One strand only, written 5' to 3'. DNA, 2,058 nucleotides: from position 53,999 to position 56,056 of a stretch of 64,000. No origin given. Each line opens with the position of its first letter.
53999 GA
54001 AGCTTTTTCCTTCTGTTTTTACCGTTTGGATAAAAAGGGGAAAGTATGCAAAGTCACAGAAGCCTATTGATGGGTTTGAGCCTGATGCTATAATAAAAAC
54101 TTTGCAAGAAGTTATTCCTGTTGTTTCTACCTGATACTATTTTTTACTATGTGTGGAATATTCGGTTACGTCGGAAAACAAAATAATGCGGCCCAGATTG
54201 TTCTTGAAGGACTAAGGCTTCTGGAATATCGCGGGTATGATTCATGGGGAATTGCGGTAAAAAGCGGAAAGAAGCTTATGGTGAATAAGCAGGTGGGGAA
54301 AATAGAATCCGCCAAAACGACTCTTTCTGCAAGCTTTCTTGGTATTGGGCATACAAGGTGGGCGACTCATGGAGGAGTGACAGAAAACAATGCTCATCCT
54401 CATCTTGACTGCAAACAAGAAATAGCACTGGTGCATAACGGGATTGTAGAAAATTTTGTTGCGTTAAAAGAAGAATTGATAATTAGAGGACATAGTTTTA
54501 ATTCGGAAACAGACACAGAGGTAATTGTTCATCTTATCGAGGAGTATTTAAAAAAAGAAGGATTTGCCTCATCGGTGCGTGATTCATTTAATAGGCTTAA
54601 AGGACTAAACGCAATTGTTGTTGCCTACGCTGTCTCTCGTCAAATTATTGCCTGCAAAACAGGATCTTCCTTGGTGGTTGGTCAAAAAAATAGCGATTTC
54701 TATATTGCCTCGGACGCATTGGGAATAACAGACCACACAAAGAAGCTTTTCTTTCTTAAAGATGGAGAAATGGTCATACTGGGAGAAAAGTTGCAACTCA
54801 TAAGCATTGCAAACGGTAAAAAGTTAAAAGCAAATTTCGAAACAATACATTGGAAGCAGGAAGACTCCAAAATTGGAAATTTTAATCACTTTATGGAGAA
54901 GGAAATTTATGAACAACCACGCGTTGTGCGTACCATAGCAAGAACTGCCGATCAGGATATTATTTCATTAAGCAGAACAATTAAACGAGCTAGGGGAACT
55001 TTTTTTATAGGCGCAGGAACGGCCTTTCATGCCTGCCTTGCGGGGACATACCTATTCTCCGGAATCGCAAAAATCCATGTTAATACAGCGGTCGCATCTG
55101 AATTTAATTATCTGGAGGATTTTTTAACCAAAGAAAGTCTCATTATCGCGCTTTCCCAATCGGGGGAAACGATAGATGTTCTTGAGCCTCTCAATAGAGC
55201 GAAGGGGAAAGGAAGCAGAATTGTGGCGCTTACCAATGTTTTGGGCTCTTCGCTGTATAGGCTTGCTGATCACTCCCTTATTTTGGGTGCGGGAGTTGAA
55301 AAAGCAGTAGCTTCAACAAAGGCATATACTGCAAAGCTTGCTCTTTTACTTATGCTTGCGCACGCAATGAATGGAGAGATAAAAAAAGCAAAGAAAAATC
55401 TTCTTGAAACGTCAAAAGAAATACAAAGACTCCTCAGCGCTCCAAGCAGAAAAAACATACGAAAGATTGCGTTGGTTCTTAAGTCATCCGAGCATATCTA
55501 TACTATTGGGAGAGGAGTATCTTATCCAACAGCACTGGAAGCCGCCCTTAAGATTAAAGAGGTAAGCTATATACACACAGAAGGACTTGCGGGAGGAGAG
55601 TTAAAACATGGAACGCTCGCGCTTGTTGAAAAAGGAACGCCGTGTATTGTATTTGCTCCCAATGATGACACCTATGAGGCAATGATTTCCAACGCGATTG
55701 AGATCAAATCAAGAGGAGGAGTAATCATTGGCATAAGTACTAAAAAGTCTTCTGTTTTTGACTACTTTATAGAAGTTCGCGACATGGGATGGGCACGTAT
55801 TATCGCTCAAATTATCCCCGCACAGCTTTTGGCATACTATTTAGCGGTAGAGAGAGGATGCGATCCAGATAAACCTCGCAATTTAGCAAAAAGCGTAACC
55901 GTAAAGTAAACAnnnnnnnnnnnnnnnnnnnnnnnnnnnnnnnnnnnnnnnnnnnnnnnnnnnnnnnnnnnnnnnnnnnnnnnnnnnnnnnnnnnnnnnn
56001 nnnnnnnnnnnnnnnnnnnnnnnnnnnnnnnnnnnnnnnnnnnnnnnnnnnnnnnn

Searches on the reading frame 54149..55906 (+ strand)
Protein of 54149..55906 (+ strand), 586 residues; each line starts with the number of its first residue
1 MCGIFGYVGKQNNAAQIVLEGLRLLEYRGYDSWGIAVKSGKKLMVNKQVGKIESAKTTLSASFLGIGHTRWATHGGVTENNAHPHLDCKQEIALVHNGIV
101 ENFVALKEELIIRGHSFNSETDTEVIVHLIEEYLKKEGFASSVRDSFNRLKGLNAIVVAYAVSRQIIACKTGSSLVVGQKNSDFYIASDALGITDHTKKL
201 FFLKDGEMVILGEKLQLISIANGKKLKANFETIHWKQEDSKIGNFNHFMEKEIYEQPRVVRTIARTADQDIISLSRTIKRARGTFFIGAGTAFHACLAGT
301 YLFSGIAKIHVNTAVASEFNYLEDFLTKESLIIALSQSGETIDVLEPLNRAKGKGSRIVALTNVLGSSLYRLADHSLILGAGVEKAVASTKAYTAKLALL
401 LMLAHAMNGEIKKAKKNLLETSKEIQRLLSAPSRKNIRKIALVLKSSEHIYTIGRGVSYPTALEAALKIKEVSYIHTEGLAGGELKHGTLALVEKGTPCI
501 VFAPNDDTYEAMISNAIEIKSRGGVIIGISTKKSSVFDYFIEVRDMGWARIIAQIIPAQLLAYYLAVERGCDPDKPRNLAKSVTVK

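Call 31: search_protein_families(library=pfam, proteins=[window:54149-55906:+], max_evalue=0.00001)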
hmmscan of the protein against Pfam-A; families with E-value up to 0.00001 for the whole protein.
window:54149-55906:+ (586 aa): 3 families
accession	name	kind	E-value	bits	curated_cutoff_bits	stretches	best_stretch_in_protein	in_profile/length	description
PF01380.27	SIS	-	1.4e-44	151.5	25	2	279-406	3-131/131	SIS domain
PF13522.11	GATase_6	-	4.8e-18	65.9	27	1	63-188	11-129/130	Glutamine amidotransferase domain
PF13537.11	GATase_7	-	8.6e-13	48.8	25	1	78-189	9-117/123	Glutamine amidotransferase domain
